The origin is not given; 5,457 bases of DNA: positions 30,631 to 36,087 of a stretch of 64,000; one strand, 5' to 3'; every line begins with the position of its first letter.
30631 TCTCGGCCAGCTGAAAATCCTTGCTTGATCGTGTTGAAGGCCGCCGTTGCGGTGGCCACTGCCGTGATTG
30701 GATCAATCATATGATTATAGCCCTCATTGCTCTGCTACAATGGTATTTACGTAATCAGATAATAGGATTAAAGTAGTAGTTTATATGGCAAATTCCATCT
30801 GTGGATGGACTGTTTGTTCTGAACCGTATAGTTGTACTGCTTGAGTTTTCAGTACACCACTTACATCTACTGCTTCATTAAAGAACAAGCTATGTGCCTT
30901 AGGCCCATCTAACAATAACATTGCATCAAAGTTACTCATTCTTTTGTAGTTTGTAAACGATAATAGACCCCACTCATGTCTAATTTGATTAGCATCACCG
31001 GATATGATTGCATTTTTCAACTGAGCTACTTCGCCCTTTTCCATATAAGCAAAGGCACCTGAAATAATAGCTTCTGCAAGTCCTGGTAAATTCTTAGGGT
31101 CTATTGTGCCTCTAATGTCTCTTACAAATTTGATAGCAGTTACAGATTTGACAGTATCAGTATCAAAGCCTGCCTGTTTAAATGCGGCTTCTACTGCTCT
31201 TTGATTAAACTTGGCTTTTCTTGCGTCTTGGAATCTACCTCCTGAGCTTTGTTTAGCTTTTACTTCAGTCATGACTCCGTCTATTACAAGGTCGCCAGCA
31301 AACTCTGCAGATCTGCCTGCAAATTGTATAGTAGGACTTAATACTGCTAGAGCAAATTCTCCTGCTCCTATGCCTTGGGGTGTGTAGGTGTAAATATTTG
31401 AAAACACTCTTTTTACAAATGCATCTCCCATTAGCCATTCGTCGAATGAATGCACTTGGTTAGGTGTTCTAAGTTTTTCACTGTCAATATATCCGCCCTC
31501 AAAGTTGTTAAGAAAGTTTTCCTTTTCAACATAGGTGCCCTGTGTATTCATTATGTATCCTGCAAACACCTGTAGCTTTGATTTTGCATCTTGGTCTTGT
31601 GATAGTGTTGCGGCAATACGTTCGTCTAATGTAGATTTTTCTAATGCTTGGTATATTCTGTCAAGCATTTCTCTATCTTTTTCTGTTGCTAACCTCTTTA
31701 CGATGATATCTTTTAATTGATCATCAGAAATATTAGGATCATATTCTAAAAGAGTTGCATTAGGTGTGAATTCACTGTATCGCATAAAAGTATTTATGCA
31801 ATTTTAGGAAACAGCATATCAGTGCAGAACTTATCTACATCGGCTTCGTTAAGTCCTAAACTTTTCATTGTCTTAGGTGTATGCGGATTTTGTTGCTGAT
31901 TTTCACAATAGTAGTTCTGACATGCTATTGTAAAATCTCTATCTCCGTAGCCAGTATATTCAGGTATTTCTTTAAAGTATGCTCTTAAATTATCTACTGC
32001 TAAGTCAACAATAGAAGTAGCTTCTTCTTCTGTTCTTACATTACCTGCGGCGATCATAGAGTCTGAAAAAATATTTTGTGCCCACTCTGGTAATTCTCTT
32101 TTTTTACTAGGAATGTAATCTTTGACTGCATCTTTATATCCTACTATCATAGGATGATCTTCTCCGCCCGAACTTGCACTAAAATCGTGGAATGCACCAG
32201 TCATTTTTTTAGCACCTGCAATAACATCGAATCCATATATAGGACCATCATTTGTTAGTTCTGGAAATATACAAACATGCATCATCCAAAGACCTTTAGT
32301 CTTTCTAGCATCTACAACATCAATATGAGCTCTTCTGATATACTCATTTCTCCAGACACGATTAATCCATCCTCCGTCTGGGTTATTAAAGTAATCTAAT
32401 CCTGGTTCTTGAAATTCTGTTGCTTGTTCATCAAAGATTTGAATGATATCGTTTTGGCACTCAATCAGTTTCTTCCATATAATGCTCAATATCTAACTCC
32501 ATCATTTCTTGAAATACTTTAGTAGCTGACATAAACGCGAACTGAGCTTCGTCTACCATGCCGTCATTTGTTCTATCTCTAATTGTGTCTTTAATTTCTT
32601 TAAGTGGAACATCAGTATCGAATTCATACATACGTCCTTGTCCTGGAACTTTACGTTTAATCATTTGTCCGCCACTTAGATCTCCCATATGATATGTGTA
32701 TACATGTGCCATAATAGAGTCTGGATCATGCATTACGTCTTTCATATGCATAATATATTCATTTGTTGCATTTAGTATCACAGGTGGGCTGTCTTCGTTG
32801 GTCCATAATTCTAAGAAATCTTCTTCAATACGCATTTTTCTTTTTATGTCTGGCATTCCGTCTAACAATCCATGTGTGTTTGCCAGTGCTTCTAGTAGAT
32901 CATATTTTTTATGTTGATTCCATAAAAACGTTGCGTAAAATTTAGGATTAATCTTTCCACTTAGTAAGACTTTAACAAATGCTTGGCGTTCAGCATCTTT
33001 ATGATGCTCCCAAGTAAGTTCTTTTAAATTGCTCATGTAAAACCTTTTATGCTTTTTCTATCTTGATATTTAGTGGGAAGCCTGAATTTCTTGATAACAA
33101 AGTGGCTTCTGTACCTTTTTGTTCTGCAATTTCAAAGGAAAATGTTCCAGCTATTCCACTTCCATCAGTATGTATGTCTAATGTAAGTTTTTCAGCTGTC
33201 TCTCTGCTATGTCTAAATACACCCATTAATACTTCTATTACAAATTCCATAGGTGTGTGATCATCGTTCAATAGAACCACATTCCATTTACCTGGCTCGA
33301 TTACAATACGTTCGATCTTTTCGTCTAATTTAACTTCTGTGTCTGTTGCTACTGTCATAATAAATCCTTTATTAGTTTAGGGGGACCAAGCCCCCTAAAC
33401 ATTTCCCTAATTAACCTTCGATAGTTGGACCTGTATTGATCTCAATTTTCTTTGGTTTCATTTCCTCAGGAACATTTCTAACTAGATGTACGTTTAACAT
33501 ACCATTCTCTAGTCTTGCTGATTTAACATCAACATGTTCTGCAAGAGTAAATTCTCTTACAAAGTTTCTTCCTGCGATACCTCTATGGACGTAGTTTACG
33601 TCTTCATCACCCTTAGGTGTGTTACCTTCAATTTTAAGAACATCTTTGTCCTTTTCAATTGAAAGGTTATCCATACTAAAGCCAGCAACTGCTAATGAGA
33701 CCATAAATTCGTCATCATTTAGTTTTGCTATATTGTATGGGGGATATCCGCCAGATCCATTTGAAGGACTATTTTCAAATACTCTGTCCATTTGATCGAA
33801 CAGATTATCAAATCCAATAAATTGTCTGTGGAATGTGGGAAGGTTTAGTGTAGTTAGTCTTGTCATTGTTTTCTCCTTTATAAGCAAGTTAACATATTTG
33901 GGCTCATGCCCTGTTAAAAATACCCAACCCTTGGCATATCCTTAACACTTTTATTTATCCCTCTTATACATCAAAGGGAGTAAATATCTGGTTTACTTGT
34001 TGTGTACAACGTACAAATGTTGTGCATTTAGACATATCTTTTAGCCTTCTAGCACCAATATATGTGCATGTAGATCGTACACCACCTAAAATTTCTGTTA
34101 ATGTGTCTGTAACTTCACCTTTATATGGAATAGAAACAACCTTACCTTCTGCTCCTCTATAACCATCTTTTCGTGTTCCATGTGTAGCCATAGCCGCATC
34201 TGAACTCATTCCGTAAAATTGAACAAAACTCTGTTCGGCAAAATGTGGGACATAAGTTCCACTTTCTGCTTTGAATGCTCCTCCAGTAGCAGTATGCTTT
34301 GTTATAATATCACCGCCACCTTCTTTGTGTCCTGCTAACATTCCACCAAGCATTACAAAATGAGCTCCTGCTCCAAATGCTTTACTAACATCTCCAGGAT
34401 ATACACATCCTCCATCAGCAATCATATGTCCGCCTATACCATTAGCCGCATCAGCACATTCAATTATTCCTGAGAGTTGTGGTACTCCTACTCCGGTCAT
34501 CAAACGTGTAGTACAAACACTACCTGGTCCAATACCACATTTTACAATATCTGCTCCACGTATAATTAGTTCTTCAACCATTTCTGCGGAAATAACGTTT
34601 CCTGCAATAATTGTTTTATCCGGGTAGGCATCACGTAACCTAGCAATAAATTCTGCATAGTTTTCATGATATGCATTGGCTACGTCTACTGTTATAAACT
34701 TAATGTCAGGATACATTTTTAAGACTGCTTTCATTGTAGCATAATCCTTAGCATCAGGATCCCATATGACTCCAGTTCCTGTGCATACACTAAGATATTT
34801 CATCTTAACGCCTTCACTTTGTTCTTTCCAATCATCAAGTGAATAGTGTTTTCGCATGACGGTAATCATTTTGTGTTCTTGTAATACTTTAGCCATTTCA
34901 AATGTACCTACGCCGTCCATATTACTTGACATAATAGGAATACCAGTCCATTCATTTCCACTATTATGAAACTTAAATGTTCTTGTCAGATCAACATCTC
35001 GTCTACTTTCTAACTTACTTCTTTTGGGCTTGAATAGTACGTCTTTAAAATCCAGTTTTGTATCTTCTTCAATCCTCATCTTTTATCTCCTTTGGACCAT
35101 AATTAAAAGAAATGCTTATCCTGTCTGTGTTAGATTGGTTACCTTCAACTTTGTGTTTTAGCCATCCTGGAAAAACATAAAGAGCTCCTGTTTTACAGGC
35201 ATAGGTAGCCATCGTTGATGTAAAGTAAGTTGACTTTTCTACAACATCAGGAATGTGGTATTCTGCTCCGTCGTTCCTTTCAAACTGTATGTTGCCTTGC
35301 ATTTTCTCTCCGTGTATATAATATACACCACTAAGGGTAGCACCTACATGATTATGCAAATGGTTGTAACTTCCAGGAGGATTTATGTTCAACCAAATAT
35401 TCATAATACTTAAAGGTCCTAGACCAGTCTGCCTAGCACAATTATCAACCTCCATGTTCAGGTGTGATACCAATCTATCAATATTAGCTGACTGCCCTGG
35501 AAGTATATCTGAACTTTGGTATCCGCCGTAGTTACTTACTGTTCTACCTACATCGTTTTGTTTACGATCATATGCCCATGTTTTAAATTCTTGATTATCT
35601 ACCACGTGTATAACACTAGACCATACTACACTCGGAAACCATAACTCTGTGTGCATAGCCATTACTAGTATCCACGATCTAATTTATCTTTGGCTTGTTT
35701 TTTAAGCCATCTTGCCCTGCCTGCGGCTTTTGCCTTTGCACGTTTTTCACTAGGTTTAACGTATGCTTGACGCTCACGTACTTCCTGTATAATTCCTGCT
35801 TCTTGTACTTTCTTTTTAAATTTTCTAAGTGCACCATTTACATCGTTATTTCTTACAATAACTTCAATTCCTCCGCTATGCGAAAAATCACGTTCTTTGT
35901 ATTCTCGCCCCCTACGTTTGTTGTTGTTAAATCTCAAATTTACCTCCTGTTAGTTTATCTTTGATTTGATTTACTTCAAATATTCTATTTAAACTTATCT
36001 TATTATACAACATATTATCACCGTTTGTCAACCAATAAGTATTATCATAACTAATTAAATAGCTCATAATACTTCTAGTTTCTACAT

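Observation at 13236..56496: Leaderless late-gene programme: TAAATA-N4/5-ATG at 13 genes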

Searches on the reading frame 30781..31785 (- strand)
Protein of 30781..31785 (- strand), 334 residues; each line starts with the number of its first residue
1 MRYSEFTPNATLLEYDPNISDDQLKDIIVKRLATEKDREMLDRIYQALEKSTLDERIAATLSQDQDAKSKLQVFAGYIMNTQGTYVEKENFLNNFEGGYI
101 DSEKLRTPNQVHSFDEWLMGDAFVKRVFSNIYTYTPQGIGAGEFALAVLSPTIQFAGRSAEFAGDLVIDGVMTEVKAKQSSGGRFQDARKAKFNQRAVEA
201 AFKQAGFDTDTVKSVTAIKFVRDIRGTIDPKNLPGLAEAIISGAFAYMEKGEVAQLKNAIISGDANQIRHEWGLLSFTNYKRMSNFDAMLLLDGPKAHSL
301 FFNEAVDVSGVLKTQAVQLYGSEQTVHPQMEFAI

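Call 8: search_protein_families(library=phrogs, proteins=[window:30781-31785:-], max_evalue=0.001)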
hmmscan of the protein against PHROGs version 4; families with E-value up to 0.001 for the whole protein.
window:30781-31785:- (334 aa): 0 families

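Call 9: search_protein_families(library=pfam, proteins=[window:30781-31785:-], max_evalue=0.001)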
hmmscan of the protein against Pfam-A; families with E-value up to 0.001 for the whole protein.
window:30781-31785:- (334 aa): 0 families

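Call 35: find_related_loci(query=window:30781-31785:-, collection=viral_contigs, flank=10000)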
Query window:30781-31785:- (334 aa) in viral_contigs; peptide patterns used: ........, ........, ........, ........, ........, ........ (x = any residue, [..] = any of these).
15 stretches matched a pattern; 2 encode a relative of the query (tblastn E <= 1e-3); 2 distinct loci.
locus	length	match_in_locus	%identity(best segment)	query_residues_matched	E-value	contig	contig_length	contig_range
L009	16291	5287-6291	68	1-334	1e-155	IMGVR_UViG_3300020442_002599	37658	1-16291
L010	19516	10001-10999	67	1-332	4e-153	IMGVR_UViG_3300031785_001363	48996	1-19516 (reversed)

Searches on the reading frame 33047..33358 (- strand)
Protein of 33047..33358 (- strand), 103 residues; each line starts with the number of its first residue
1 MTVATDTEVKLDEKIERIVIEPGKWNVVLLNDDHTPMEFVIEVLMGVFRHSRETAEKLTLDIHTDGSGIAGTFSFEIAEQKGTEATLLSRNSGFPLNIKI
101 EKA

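Call 86: search_protein_families(library=pfam, proteins=[window:33047-33358:-], max_evalue=0.01)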
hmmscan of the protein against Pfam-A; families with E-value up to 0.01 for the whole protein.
window:33047-33358:- (103 aa): 1 family
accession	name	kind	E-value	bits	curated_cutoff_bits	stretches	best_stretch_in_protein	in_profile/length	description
PF02617.22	ClpS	-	1.2e-26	92.7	23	1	21-98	2-79/80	ATP-dependent Clp protease adaptor protein ClpS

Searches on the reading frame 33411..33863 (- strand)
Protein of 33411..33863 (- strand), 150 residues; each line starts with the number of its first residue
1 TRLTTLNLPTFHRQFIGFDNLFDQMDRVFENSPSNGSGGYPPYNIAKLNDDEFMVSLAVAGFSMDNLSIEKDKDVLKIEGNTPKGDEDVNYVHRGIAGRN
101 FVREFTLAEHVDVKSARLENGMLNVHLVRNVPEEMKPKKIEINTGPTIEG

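Call 62: search_protein_families(library=pfam, proteins=[window:33411-33863:-], max_evalue=0.001)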
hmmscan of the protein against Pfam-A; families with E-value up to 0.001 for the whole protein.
window:33411-33863:- (150 aa): 1 family
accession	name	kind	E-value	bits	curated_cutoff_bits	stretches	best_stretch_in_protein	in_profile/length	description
PF00011.27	HSP20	-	1.6e-17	63.9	20.8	1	47-143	3-102/102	Hsp20/alpha crystallin family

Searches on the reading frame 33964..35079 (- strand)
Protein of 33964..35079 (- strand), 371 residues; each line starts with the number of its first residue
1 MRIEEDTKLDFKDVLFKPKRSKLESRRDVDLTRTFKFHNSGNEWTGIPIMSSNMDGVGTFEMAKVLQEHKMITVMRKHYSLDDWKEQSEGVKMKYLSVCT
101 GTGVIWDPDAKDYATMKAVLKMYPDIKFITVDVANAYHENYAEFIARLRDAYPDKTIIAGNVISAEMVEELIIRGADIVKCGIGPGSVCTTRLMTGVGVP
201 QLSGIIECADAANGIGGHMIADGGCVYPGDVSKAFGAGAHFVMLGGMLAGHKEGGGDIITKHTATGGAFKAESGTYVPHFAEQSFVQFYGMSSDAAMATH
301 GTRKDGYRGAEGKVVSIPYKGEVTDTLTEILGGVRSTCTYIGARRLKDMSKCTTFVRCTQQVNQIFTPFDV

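Call 10: search_protein_families(library=phrogs, proteins=[window:33964-35079:-], max_evalue=0.00001)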
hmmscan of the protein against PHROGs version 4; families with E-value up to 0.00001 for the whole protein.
window:33964-35079:- (371 aa): 1 family
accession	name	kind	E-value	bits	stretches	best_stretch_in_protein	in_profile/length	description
phrog_9582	-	other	1.7e-108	363.8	1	2-361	3-338/353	dehydrogenase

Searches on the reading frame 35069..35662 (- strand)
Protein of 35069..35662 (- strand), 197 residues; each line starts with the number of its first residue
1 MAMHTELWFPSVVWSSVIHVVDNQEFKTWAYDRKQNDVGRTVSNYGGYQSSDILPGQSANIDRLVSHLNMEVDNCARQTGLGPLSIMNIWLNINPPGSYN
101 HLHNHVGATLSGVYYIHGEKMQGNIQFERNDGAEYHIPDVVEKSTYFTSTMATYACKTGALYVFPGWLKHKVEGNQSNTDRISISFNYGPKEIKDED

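Call 62: search_protein_families(library=pfam, proteins=[window:35069-35662:-], max_evalue=0.001)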
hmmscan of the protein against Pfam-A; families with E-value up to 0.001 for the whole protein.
window:35069-35662:- (197 aa): 1 family
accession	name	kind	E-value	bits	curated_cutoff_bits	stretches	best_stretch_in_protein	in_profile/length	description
PF13759.12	2OG-FeII_Oxy_5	-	1.3e-23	83.7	27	1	89-187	2-101/101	Putative 2OG-Fe(II) oxygenase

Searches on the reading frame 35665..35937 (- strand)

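Call 86: search_protein_families(library=pfam, proteins=[window:35665-35937:-], max_evalue=0.01)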
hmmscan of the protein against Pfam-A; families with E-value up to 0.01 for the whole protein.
window:35665-35937:- (90 aa): 1 family
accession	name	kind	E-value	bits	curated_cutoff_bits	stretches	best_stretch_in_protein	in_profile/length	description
PF01165.25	Ribosomal_S21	-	3.5e-16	59.1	27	1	25-74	1-51/55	Ribosomal protein S21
